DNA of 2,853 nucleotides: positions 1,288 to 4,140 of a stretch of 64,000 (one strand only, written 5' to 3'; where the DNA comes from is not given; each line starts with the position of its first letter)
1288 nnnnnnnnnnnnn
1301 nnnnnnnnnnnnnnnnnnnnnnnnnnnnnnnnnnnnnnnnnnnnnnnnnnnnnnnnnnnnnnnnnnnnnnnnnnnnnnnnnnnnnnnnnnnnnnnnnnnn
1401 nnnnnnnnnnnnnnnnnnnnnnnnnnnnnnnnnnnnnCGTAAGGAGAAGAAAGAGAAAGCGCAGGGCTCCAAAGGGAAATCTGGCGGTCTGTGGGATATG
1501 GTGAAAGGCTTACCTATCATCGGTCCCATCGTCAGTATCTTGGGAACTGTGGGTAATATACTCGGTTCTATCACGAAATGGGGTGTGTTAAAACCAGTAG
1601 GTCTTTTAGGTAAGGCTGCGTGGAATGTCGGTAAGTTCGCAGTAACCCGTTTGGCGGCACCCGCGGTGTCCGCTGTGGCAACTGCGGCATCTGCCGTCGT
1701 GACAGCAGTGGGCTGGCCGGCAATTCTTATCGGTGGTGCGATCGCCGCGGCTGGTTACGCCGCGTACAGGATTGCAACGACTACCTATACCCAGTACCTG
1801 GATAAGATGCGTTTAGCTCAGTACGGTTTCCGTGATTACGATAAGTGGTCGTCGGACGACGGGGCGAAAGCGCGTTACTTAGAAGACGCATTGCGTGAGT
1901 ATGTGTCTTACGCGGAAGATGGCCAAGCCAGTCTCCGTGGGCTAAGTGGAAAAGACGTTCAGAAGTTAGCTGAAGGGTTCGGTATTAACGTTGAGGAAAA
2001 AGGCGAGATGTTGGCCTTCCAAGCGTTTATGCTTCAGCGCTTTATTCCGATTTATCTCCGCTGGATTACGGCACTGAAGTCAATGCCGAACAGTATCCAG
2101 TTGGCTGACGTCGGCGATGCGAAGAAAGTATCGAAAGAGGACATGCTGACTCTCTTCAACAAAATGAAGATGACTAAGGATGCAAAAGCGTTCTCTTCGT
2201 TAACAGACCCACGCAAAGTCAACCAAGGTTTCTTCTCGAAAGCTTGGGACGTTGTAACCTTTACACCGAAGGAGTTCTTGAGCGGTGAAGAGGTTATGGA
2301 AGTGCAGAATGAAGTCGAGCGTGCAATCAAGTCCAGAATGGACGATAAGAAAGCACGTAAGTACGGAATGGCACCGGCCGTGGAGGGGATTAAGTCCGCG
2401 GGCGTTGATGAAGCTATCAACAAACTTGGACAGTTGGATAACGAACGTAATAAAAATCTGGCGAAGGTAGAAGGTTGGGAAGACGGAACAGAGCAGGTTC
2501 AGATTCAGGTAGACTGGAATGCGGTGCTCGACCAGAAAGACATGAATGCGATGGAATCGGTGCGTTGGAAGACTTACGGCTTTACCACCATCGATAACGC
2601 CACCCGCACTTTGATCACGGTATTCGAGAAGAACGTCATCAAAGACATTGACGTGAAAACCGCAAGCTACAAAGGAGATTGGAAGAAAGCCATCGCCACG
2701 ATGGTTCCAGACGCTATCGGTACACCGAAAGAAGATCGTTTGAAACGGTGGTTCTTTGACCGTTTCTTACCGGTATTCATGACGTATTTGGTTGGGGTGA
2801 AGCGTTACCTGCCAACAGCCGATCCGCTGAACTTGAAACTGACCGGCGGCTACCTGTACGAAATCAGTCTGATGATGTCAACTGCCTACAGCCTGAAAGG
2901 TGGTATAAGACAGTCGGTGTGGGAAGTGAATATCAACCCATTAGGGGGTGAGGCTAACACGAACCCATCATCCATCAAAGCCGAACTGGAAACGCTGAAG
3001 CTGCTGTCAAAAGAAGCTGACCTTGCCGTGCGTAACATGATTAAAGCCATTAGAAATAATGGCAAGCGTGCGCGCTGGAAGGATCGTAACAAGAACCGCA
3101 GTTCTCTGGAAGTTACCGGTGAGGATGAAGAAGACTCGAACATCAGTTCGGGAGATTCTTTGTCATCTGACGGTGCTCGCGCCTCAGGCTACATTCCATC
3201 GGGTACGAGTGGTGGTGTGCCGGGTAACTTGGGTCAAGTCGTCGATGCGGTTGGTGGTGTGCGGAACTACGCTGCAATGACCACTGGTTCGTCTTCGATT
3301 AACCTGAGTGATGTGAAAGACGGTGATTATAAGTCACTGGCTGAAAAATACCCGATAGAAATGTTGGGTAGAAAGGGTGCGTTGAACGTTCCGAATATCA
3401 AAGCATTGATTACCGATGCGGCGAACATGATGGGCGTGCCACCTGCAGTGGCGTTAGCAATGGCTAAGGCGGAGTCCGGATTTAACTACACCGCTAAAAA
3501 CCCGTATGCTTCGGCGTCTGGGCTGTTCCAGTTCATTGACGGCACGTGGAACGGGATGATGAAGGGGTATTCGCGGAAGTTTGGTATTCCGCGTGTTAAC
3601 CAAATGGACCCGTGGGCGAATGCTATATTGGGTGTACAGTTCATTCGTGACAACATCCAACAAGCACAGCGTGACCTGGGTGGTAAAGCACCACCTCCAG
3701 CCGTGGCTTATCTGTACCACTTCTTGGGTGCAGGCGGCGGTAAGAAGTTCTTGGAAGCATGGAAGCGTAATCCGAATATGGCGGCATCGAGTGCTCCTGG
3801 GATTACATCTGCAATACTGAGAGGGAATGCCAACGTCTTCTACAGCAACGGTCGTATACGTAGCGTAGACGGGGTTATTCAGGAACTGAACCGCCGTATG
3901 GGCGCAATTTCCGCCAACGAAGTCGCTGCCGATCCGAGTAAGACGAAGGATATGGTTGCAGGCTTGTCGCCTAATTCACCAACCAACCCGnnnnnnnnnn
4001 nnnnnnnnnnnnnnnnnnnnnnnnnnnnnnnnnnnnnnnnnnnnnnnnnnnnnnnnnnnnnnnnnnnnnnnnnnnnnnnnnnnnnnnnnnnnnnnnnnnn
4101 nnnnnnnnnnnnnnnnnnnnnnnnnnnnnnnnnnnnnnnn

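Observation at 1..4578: Giant virion protein combining membrane-spanning helices with an SLT domain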

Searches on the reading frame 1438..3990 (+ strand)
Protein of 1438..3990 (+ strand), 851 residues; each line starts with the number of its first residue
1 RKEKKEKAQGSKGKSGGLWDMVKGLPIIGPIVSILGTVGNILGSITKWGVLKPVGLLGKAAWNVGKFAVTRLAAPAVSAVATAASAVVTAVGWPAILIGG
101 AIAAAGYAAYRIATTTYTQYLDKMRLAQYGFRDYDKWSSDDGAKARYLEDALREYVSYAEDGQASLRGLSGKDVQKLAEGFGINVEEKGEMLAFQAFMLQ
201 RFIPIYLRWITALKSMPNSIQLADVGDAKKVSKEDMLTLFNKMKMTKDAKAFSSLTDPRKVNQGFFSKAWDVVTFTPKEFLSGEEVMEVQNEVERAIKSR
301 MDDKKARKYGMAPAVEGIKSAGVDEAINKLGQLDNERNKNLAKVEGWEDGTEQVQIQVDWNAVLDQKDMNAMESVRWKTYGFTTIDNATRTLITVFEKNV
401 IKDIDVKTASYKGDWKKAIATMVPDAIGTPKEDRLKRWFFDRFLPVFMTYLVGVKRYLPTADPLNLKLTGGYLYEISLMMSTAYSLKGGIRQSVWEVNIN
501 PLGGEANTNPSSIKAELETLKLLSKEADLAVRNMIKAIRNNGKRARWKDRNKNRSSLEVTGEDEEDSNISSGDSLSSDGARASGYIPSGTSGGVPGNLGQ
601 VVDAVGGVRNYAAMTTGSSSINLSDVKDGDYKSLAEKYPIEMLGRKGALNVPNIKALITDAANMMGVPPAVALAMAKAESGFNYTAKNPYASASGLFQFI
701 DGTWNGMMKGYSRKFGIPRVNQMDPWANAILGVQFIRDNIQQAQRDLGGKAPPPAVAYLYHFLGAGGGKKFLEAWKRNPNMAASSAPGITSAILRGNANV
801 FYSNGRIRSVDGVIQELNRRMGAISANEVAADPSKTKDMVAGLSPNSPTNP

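Call 28: find_homologous_proteins(query=window:1438-3990:+, max_evalue=0.00001)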
Query window:1438-3990:+ (851 aa): 5 proteins with E <= 0.00001 among 8000 candidates.
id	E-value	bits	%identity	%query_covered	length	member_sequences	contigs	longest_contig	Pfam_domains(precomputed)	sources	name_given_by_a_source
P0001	1.3e-154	535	50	63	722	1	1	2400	PF01464.26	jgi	jgi:hypothetical protein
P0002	8.1e-150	519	95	3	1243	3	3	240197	-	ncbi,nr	ncbi:putative phage tail fiber protein [Salmonella phage SPFM15]|nr:putative phage tail fiber protei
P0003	1.7e-140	488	42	11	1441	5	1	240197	-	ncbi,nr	ncbi:hypothetical protein SPFM8_00034 [Salmonella phage SPFM8]|nr:hypothetical protein SPFM8_00034 [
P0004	3.1e-65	239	61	6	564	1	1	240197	-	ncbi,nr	ncbi:hypothetical protein SPFM12_00038 [Salmonella phage SPFM12]|nr:hypothetical protein SPFM12_0003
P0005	7.3e-36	142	54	6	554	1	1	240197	-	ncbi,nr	ncbi:hypothetical protein SPFM9_00034 [Salmonella phage SPFM9]|nr:hypothetical protein SPFM9_00034 [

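Call 38: find_homologous_proteins(query=window:1786-3900:+, max_evalue=0.001)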
Query window:1786-3900:+ (705 aa): 4 proteins with E <= 0.001 among 8000 candidates.
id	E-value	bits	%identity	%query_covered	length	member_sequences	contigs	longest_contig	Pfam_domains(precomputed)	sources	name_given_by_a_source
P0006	1.1e-219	749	98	49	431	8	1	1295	PF01464.26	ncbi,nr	ncbi:transglycosylase SLT domain-containing protein, partial [Salmonella enterica]|nr:transglycosyla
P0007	1.1e-209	716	100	47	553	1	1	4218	PF01464.26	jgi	jgi:hypothetical protein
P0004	1.6e-62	230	61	6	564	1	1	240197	-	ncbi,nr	ncbi:hypothetical protein SPFM12_00038 [Salmonella phage SPFM12]|nr:hypothetical protein SPFM12_0003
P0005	4.2e-20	90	68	5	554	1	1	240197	-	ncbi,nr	ncbi:hypothetical protein SPFM9_00034 [Salmonella phage SPFM9]|nr:hypothetical protein SPFM9_00034 [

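Call 50: predict_structure(alignment_id=A1)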
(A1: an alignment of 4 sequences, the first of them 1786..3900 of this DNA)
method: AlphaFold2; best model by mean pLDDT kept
length: 705 residues; sequences in the alignment: 4
mean_pLDDT: 41.8   pTM: 0.29
mean pLDDT of the five models: 41.8, 38.9, 38.1, 38.0, 35.5
residues with pLDDT >= 90: 0; 70-90: 41; 50-70: 165; < 50: 499
segments of 3 or more residues with pLDDT < 50: 1-259, 350-513, 528-533, 561-608, 679-693
pLDDT, mean of each block of 10 residues (from residue 1): 31 31 34 38 33 44 44 44 44 39 33 37 35 31 30 25 30 35 30 25 27 34 27 36 30 41 55 69 78 73 77 70 64 58 54 35 31 26 39 32 34 34 33 32 22 20 25 22 22 29 34 52 52 53 66 58 37 29 34 29 37 57 65 63 56 67 65 53 37 51 54
secondary structure, 60 per line:
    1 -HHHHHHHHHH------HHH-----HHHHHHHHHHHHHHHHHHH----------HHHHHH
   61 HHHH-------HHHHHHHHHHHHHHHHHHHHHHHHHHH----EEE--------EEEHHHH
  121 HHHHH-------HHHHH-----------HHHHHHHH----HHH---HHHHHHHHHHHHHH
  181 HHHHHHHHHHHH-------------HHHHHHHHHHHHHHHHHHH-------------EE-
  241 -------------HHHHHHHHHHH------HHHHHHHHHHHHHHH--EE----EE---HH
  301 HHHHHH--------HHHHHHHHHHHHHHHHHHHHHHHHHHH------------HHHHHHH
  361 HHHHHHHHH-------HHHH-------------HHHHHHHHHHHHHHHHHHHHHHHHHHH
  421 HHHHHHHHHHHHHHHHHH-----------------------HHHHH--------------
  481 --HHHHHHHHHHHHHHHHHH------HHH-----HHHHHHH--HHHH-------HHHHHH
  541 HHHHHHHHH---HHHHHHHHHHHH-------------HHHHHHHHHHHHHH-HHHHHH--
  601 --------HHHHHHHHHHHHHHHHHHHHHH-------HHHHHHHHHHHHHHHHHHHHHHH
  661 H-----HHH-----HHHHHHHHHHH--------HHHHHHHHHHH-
elements in order (helices of 4 or more, strands of 3 or more residues): H2-11 H26-44 H55-64 H72-98 E103-105 E114-116 H117-125 H133-137 H149-156 H167-192 H206-224 H254-264 H271-285 H299-306 H315-341 H354-369 H377-380 H394-438 H462-466 H483-500 H515-521 H524-527 H535-549 H553-564 H578-591 H593-598 H609-630 H638-661 H675-685 H694-704

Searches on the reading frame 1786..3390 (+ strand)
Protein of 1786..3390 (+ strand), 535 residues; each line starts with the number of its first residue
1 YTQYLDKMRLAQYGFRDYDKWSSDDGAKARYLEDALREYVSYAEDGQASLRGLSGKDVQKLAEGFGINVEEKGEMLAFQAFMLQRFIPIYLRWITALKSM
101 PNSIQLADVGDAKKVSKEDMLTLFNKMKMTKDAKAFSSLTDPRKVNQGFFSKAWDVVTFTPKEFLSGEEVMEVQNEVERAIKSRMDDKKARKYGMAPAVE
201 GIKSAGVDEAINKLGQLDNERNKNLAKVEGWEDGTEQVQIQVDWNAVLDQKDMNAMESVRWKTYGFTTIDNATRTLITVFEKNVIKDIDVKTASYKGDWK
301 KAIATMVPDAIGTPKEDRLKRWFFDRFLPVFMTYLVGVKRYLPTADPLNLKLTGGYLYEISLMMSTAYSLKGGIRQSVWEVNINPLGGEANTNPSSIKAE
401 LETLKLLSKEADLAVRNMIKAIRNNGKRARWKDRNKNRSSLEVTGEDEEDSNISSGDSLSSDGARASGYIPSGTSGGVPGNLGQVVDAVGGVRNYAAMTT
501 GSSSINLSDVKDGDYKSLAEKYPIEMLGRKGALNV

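Call 49: search_protein_representatives(protein=window:1786-3390:+)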
Query: 535 residues. Proteins with E-value up to 0.001 (for the whole library): 210; up to 1e-10: 82; up to 1e-30: 26. The best 150 are listed.
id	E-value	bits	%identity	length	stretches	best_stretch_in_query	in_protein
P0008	6.3e-202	688.2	61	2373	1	2-529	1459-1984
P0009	1.3e-187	641.0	57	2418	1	1-535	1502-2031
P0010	7.4e-172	589.0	53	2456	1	1-529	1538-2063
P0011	1.5e-151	522.0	49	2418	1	1-532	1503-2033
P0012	3.0e-135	468.2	45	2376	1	2-528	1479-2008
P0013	4.3e-134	464.4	47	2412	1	3-528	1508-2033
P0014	3.8e-118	411.8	44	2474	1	2-517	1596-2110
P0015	3.5e-105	369.1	43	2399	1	3-446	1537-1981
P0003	4.0e-100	352.4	92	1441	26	5-33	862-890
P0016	1.1e-94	334.4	39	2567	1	3-477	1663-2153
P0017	4.2e-83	296.2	38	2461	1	3-480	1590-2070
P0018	1.0e-76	275.1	36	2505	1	4-476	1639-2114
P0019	4.5e-76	273.0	35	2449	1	1-520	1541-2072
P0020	2.4e-67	244.2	36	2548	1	5-529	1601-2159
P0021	8.9e-60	219.3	93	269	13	139-159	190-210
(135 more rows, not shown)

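Call 56: search_solved_structures(query=A2, max_evalue=1, show_alignments=2)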
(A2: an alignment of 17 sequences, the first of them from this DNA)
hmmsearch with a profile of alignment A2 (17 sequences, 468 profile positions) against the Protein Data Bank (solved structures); distinct sequences matched with E-value up to 1: 2.
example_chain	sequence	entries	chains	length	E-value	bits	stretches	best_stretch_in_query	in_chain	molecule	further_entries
6bx3_B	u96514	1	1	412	0.96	11.8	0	380-444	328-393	COMPASS component SWD1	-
6ven_M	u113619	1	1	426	0.99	11.7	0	380-444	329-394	COMPASS component SWD1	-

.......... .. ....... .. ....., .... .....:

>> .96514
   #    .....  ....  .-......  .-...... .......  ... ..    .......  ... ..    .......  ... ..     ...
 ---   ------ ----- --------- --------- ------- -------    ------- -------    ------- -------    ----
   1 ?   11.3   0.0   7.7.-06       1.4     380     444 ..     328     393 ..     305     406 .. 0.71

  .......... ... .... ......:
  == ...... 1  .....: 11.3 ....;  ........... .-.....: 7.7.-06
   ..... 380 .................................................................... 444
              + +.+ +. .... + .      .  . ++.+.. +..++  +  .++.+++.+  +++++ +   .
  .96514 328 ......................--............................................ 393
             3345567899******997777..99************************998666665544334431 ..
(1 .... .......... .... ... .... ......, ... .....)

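Call 68: predict_structure(alignment_id=A2)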
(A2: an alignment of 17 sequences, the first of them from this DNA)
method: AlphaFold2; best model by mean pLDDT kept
length: 443 residues; sequences in the alignment: 17
mean_pLDDT: 74.1   pTM: 0.43
mean pLDDT of the five models: 74.1, 72.4, 71.8, 71.1, 69.9
residues with pLDDT >= 90: 105; 70-90: 203; 50-70: 46; < 50: 89
segments of 3 or more residues with pLDDT < 50: 150-154, 183-202, 208-213, 215-245, 421-443
pLDDT, mean of each block of 10 residues (from residue 1): 94 88 92 82 83 91 89 90 95 85 85 91 91 84 54 64 94 90 46 38 48 46 37 28 52 90 79 87 78 84 81 89 91 79 68 86 75 88 86 81 63 51 43 37 35
secondary structure, 60 per line:
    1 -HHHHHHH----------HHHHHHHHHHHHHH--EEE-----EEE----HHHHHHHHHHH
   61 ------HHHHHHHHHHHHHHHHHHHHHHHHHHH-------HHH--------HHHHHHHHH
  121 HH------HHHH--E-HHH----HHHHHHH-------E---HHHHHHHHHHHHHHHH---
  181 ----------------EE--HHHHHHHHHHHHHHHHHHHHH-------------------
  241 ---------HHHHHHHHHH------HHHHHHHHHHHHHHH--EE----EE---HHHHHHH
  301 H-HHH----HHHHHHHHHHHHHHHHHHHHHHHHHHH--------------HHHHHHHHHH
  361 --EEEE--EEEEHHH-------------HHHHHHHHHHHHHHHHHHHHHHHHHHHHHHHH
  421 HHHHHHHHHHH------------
elements in order: H2-8 H19-32 E35-37 E43-45 H50-60 H67-93 H112-122 H129-132 H144-150 H162-177 H201-221 H250-259 H266-280 H294-301 H310-336 H351-360 E363-366 E369-372 H389-431

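Call 72: fold_search(model_id=the predicted structure, library=pdb)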
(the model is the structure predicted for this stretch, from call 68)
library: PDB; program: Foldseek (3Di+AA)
matches with E <= 10: 29; with E <= 0.001: 0
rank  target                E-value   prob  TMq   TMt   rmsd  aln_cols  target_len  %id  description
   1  8k1m_B                1.5e+00  0.06  0.15  0.13  23.3       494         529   11  mycobacterial efflux pump, apo state (released 2024-07-17)
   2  6rd4_X                2.1e+00  0.04  0.07  0.06  22.1       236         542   14  CryoEM structure of Polytomella F-ATP synthase, Full dimer, composite map (released 2019-07-03)
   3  6rd4_Y                3.8e+00  0.04  0.07  0.06  22.2       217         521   12  CryoEM structure of Polytomella F-ATP synthase, Full dimer, composite map (released 2019-07-03)
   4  9kx0                  4.4e+00  0.02  0.07  0.11  17.8       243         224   11  Crystal structure of CAMP3 factor of Cutibacterium acnes. (released 2025-07-23)
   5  7qxi_M                4.4e+00  0.01  0.08  0.08  26.4       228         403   12  Cryo-EM structure of RNA polymerase-sigma54 holo enzyme with promoter DNA closed complex (released 2022-11-09)
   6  1w9k                  4.8e+00  0.03  0.09  0.07  21.8       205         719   11  Dictyostelium discoideum Myosin II motor domain S456E with bound MgADP-BeFx (released 2006-03-16)
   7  4qkn                  5.5e+00  0.04  0.10  0.10  15.0       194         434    9  Crystal structure of FTO bound to a selective inhibitor (released 2014-12-03)
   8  6gt5_B                5.8e+00  0.06  0.07  0.12   7.5        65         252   22  METTL16 MTase domain (crystal form 2) (released 2018-09-19)
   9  6n6q_A                6.0e+00  0.02  0.08  0.08  14.8       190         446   12  Crystal structure of a Cytochrome P450 (CYP102L1) (released 2019-06-05)
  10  9bke_B                6.0e+00  0.02  0.09  0.08  18.3       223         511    9  STRUCTURE OF 4-HYDROXYPHENYLACETATE 3-MONOOXYGENASE (HPAB), OXYGENASE COMPONENT FROM ESCHERICHIA COLI MUTANT XS6 WITH  (released 2024-09-04)
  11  5h7c_C                6.0e+00  0.02  0.12  0.12  23.2       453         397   11  Crystal structure of a repeat protein with two Protein A-DHR14 repeat modules (released 2017-06-28)
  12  8bj7_A                6.0e+00  0.01  0.07  0.08  23.8       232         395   11  Desulfovibrio desulfuricans FeFe Hydrogenase C178A mutant in Hinact-like state (released 2023-03-22)
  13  4ie5                  6.6e+00  0.04  0.09  0.09  15.9       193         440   10  Crystal structure of the human fat mass and obesity associated protein (FTO) in complex with N-[(3-hydroxypyridin-2-yl)c (released 2013-04-03)
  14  4nqa_B                6.6e+00  0.02  0.12  0.14  18.2       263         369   10  Crystal structure of liganded hRXR-alpha/hLXR-beta heterodimer on DNA (released 2014-02-26)
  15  9mna_E                6.6e+00  0.01  0.09  0.05  26.5       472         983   10  Structure of the human mitochondrial promoter-initiated transcription elongation complex with TEFM, pEC9-TEFM (released 2025-08-06)
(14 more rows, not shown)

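Call 79: fold_search(model_id=the predicted structure, library=viral)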
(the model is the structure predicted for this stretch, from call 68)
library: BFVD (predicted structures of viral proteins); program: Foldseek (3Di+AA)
matches with E <= 10: 89; with E <= 0.001: 11
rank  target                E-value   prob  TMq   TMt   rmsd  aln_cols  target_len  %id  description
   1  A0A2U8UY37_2          2.1e-44  1.00  0.47  0.19  14.4       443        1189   75  (no name in the UniProt tables at hand)
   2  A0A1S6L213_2          2.8e-21  1.00  0.36  0.14  26.4       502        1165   22  (no name in the UniProt tables at hand)
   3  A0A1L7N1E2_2          2.1e-12  1.00  0.34  0.13  21.8       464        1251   18  DUF5675 domain-containing protein [Ralstonia phage RP31]
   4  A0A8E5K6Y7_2          3.7e-12  1.00  0.34  0.13  26.1       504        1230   16  (no name in the UniProt tables at hand)
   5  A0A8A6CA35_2          6.8e-12  1.00  0.32  0.14  25.4       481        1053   17  (no name in the UniProt tables at hand)
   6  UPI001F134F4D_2       1.4e-11  1.00  0.33  0.14  21.3       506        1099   17  (no name look-up for this kind of identifier)
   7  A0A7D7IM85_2          2.7e-10  1.00  0.34  0.15  22.4       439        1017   20  (no name in the UniProt tables at hand)
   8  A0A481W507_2          7.2e-10  1.00  0.32  0.13  23.2       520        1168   17  Tail fiber protein [Pseudomonas phage Psa21]
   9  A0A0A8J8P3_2          3.1e-05  1.00  0.30  0.14  34.6       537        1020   16  Glycoside hydrolase family 19 catalytic domain-containing protein [Ralstonia phage RSL2]
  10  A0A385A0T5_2          1.2e-04  1.00  0.29  0.14  21.0       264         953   17  (no name in the UniProt tables at hand)
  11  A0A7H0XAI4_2          3.6e-04  1.00  0.29  0.11  21.6       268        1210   20  (no name in the UniProt tables at hand)
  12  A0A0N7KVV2            4.8e-01  0.06  0.09  0.07  25.1       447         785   12  (no name in the UniProt tables at hand)
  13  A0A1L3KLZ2            1.4e+00  0.04  0.12  0.11  22.8       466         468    7  (no name in the UniProt tables at hand)
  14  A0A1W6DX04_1          1.5e+00  0.02  0.09  0.06  24.7       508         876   11  Tail tape-measure protein [Sphingobium phage Lacusarx]
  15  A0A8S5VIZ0            1.7e+00  0.02  0.09  0.05  47.2       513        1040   13  (no name in the UniProt tables at hand)
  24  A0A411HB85            3.7e+00  0.01  0.09  0.05  36.6       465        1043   12  Uncharacterized protein [Homarus gammarus nudivirus]
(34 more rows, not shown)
